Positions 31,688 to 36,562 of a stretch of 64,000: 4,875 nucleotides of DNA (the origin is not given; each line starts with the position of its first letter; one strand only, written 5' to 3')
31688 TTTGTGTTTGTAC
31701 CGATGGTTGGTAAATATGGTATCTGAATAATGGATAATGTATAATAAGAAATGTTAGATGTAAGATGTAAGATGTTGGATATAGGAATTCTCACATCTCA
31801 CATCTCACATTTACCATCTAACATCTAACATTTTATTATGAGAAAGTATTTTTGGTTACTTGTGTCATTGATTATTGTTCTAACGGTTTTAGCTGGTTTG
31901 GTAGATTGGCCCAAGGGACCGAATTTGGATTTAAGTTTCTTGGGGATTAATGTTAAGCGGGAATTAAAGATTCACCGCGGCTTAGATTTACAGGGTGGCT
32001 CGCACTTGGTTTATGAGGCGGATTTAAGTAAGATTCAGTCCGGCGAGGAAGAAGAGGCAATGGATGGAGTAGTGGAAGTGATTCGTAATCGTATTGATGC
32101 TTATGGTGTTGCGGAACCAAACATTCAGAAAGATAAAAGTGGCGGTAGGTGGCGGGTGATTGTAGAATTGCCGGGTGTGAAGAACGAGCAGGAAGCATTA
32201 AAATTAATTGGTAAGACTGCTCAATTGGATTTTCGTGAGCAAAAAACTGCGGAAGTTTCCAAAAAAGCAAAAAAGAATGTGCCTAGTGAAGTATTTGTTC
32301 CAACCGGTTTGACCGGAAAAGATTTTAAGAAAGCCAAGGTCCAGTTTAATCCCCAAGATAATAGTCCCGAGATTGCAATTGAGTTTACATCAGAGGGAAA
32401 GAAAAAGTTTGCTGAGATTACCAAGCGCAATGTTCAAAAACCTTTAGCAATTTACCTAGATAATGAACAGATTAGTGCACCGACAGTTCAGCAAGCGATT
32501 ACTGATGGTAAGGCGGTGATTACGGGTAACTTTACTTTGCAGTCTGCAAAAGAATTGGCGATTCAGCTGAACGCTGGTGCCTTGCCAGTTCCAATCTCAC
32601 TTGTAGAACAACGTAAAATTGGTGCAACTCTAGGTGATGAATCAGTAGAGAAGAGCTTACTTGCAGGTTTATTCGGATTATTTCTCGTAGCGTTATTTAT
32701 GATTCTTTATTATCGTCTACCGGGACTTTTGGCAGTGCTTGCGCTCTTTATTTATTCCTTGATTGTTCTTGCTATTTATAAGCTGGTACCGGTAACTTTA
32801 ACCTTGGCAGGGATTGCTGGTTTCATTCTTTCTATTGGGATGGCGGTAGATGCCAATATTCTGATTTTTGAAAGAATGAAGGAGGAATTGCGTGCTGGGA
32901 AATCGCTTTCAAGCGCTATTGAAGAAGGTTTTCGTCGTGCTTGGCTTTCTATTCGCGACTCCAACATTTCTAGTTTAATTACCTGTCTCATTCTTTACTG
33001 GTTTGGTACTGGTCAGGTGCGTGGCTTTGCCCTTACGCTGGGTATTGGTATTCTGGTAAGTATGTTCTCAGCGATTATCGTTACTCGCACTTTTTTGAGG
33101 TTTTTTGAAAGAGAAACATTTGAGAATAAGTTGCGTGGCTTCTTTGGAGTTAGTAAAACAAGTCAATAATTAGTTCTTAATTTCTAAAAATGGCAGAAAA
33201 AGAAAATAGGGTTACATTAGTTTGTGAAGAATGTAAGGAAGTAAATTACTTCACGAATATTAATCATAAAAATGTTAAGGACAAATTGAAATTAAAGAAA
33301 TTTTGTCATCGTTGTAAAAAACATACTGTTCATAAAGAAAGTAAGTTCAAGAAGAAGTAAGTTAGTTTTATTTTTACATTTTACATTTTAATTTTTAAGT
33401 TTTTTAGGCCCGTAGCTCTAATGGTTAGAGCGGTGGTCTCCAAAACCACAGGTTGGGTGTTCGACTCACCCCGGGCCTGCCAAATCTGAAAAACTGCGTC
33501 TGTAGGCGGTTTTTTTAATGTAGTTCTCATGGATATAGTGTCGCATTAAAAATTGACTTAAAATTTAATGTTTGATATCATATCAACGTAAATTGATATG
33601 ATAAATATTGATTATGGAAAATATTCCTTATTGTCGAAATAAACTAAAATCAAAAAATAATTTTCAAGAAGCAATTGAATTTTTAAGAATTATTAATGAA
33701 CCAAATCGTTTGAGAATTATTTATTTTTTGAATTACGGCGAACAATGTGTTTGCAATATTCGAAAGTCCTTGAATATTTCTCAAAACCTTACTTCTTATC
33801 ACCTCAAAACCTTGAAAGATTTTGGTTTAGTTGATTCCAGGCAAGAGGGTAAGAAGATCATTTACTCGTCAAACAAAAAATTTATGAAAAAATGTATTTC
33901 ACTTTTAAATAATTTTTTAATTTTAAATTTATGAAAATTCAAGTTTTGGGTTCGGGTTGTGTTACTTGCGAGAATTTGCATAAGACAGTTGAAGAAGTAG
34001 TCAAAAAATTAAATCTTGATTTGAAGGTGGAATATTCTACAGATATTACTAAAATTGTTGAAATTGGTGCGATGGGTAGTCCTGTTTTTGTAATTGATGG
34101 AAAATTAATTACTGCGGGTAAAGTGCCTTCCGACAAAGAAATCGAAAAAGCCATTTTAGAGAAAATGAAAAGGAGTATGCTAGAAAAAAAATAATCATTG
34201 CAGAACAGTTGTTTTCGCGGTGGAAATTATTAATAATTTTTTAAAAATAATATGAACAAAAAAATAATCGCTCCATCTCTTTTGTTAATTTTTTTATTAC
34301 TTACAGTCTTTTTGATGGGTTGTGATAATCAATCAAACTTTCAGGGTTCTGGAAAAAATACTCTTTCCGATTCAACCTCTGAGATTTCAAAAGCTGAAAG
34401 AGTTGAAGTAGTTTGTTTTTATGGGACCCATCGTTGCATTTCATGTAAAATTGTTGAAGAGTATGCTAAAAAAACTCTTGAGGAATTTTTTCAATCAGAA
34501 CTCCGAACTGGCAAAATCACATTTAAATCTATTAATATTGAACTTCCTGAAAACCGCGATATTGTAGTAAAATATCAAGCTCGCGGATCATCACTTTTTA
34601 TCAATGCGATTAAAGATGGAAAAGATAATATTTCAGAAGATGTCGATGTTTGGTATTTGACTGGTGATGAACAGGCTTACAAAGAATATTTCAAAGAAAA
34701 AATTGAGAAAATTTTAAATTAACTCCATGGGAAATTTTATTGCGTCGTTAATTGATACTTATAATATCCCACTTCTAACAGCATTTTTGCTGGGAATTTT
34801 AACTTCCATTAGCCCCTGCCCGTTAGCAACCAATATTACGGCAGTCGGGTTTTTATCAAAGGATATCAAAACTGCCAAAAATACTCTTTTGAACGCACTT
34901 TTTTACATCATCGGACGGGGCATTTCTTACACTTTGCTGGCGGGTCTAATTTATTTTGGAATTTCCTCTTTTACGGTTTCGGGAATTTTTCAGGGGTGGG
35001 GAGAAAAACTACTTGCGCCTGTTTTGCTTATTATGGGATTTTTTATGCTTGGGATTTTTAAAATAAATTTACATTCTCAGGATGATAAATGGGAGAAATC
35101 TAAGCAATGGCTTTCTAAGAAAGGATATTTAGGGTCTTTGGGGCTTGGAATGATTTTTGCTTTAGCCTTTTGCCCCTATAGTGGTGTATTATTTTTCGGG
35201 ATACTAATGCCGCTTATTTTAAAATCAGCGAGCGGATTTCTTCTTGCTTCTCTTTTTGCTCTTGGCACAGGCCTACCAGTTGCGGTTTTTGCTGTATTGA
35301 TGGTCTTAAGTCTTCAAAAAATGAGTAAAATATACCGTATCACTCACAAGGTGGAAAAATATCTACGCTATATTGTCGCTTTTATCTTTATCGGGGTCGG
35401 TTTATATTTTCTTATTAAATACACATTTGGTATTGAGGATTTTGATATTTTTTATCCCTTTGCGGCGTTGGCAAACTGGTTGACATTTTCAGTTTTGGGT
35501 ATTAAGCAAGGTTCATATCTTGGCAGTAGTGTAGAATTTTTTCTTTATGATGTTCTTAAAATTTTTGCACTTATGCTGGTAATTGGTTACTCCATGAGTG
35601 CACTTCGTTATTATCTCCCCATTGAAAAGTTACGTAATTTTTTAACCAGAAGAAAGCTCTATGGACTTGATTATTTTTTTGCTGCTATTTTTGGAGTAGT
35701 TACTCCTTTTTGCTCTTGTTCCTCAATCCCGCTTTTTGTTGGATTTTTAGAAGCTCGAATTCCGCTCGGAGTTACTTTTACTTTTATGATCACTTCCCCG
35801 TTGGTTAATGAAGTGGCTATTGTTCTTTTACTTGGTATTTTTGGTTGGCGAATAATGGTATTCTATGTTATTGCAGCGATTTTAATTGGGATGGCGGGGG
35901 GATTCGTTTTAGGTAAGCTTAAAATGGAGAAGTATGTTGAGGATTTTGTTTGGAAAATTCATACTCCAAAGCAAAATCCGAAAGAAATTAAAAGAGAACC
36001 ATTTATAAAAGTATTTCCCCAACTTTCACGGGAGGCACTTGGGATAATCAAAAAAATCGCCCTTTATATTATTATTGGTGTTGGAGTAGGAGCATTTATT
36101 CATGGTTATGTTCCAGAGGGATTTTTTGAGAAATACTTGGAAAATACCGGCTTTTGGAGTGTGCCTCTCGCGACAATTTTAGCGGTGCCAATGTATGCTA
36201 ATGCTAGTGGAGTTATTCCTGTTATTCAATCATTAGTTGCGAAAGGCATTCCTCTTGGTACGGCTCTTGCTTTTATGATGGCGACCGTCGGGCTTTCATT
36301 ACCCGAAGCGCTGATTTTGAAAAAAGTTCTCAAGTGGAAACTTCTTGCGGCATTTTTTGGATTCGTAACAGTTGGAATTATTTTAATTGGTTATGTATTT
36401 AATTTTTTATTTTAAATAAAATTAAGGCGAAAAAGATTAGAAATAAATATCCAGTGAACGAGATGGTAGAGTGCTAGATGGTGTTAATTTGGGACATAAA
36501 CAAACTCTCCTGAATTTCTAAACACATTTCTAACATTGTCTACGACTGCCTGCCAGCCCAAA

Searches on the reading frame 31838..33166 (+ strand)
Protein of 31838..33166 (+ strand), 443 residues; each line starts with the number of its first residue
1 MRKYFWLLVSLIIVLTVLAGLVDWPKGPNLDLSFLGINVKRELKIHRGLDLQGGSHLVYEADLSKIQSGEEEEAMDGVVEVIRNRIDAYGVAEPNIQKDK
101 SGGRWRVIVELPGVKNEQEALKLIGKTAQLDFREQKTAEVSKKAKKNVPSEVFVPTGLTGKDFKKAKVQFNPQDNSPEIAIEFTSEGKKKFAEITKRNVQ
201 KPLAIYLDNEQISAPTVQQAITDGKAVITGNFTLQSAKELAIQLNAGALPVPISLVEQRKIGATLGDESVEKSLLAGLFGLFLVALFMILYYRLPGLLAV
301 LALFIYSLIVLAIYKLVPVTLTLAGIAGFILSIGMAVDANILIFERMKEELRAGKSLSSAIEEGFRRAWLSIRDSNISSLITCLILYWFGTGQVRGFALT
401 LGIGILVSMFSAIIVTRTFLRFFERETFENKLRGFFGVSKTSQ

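Call 30: search_protein_families(library=ncbifam, proteins=[window:31838-33166:+], max_evalue=0.00001)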
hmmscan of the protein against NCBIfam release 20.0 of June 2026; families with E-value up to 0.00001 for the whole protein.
window:31838-33166:+ (443 aa): 26 families (the best 25 are shown)
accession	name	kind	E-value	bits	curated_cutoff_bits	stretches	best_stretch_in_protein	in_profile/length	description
NF009583.0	PRK13024.1-3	subfamily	5.3e-139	464.5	721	1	6-427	8-435/755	protein translocase subunit SecDF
TIGR01129.1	secD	equivalog_domain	1.6e-126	422.7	244.4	1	48-420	2-397/397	protein translocase subunit SecD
NF009585.0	PRK13024.1-5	equivalog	8.1e-106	355.1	1037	2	158-423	383-647/993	protein translocase subunit SecDF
NF011315.0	PRK14726.1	equivalog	8.2e-91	305.4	1249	1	74-426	162-527/855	protein translocase subunit SecDF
NF009581.0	PRK13024.1-1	equivalog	2.3e-82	277.3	1058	1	44-441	31-428/752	protein translocase subunit SecDF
TIGR00916.1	2A0604s01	subfamily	3.1e-77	259.3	148.6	1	183-413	1-231/231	SecD/SecF family protein translocase subunit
NF009545.0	PRK12933.1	equivalog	1.2e-74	251.9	728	1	75-425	232-595/604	protein translocase subunit SecD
NF009584.0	PRK13024.1-4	equivalog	1.6e-73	248.3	1171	1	44-441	31-430/759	protein translocase subunit SecDF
NF009580.0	PRK13023.1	equivalog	1.9e-66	224.8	1153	1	44-422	61-446/775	protein translocase subunit SecDF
NF009582.0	PRK13024.1-2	equivalog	6.5e-47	160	723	1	119-432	181-497/859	protein translocase subunit SecDF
NF009540.0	PRK12911.1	equivalog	2.2e-46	157.9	1878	1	203-432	842-1070/1403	bifunctional preprotein translocase subunit SecD/SecF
NF006218.0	PRK08343.1-4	subfamily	2.2e-41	142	383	1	44-411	30-376/392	preprotein translocase subunit SecD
NF046001.1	SecDF_plasm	equivalog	3.1e-37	128.1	500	1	168-438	247-519/878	protein translocase subunit SecDF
NF006217.0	PRK08343.1-3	equivalog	4.9e-26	91.5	491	1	62-410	181-526/544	preprotein translocase subunit SecD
TIGR00966.2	transloc_SecF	equivalog_domain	1.7e-25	90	160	1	202-420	54-276/279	protein translocase subunit SecF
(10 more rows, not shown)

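Call 31: find_related_loci(query=window:31838-33166:+, collection=genome_contigs, flank=1000)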
Query window:31838-33166:+ (443 aa) in genome_contigs; peptide patterns used: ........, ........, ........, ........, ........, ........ (x = any residue, [..] = any of these).
600 stretches matched a pattern (row limit reached: there are more); 582 encode a relative of the query (tblastn E <= 1e-3); the best 80 are kept; 80 distinct loci.
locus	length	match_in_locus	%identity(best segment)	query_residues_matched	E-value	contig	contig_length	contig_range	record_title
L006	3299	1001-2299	58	1-437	2e-149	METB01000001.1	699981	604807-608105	MAG: candidate division Kazan bacterium RIFCSPHIGHO2_01_FULL_44_14 RIFCSPHIGHO2_01_FULL_KAZAN_44_14, whole genome shotgu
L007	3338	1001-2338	53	2-433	2e-148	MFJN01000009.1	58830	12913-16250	MAG: Candidatus Gottesmanbacteria bacterium RIFCSPHIGHO2_02_FULL_40_13 rifcsphigho2_02_scaffold_1345, whole genome shotg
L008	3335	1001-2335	53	2-423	1e-142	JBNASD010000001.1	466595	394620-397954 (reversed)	MAG: Microgenomates group bacterium isolate Kamch4336-1-MF-07 bin3.fa-1, whole genome shotgun sequence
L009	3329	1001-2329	55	1-443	4e-153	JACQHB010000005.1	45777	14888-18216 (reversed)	MAG: Candidatus Doudnabacteria bacterium isolate NC_groundwater_1088_Ag_S2p5_45_84 S_2p5_S6_coassembly_k141_1125326, who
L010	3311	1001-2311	53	7-425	9e-143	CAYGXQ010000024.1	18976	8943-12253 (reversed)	MAG TPA_asm: uncultured Gammaproteobacteria bacterium isolate ERP119294_co1_458 genome assembly, contig: NODE_3588_lengt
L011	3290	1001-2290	56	1-433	8e-142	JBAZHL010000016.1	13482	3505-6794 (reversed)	MAG: Patescibacteria group bacterium isolate SO_2017_LW3_7 NODE_13369_length_13482_cov_1.518982_LW162_2017, whole genome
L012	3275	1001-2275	55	2-422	1e-140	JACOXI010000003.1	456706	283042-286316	MAG: Candidatus Daviesbacteria bacterium isolate NC_groundwater_149_Ag_S-0.1um_39_14 S4_GD2017_2_S1_scaffold_3, whole ge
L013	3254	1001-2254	55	3-425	6e-140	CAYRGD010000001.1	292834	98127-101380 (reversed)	MAG TPA_asm: uncultured Candidatus Saccharibacteria bacterium isolate SRP285395_co2_211 genome assembly, contig: NODE_27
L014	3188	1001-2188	57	48-433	9e-140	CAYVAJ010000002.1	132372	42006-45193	MAG TPA_asm: uncultured Gammaproteobacteria bacterium isolate SRP144015_co1_62 genome assembly, contig: NODE_70_length_1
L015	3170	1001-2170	60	34-422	5e-139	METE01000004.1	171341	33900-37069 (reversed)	MAG: candidate division Kazan bacterium RIFCSPLOWO2_01_FULL_48_13 rifcsplowo2_01_scaffold_1952, whole genome shotgun seq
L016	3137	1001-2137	56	48-421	7e-139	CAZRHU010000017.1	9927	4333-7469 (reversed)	MAG TPA_asm: uncultured Candidatus Saccharibacteria bacterium isolate binchicken_co17_436 genome assembly, contig: NODE_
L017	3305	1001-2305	51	1-426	4e-138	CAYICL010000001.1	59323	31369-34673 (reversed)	MAG TPA_asm: uncultured Pseudomonadales bacterium isolate ERP119705_co18_677 genome assembly, contig: NODE_388_length_59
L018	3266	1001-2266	52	1-423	7e-138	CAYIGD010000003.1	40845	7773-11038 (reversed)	MAG TPA_asm: uncultured Candidatus Saccharibacteria bacterium isolate ERP119705_co24_20 genome assembly, contig: NODE_82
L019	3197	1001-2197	54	28-426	6e-138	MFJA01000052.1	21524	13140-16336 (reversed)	MAG: Candidatus Gottesmanbacteria bacterium RBG_16_37_8 RBG_16_scaffold_4056, whole genome shotgun sequence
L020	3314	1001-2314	54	2-428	6e-138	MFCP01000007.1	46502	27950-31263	MAG: Candidatus Daviesbacteria bacterium RIFCSPHIGHO2_01_FULL_40_11 rifcsphigho2_01_scaffold_1299, whole genome shotgun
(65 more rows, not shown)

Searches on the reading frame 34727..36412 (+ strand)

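Call 30: search_protein_families(library=ncbifam, proteins=[window:34727-36412:+], max_evalue=0.00001)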
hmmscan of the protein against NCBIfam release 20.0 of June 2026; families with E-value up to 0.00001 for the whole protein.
window:34727-36412:+ (562 aa): 4 families
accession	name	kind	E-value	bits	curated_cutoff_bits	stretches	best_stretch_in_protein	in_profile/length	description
NF040495.1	tranport_ArsG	equivalog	5.8e-79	264.6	200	1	11-232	2-224/225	aromatic aminobenezylarsenical efflux permease ArsG family transporter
NF040736.1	efflux_SaoE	equivalog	3.2e-35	122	325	1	274-561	12-297/352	efflux transporter SaoE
NF033936.1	CuZnOut_SO0444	equivalog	3.5e-26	92.2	300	1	276-561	4-312/351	SO_0444 family Cu/Zn efflux transporter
TIGR00779.1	cad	subfamily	2.9e-06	27.3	181.65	0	62-231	29-181/193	CadD family cadmium resistance transporter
